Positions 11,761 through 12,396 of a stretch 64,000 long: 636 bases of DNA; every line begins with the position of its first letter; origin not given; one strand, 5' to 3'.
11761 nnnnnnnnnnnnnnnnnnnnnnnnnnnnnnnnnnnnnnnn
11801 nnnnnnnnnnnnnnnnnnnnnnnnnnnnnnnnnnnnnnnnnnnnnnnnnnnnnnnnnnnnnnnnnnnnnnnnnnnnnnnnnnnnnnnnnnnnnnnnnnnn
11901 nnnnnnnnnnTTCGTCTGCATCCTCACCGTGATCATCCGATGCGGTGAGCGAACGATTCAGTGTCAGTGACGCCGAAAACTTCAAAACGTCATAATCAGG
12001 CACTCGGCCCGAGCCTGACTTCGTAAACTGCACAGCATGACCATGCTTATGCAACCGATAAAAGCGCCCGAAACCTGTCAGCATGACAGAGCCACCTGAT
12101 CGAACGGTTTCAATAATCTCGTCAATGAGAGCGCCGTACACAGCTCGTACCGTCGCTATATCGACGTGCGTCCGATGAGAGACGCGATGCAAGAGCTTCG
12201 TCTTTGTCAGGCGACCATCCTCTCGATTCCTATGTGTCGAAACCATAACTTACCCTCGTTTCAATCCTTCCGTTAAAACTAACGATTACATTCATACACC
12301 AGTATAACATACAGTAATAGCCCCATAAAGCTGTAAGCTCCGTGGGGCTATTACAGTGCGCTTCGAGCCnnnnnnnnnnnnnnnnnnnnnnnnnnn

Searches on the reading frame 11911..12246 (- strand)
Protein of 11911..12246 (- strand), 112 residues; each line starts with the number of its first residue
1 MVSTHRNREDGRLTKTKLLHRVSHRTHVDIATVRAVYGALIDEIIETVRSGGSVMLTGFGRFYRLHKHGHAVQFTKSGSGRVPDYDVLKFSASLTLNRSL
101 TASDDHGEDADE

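Call 32: search_protein_families(library=pfam, proteins=[window:11911-12246:-], max_evalue=0.001)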
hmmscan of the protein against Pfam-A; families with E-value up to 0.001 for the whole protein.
window:11911-12246:- (112 aa): 2 families
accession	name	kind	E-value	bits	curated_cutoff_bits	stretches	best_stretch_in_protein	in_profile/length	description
PF00216.26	Bac_DNA_binding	-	9.7e-10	39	22.4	1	13-99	1-88/90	Bacterial DNA-binding protein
PF18291.6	HU-HIG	-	2.3e-07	31.3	26.2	1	8-68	27-87/125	HU domain fused to wHTH, Ig, or Glycine-rich motif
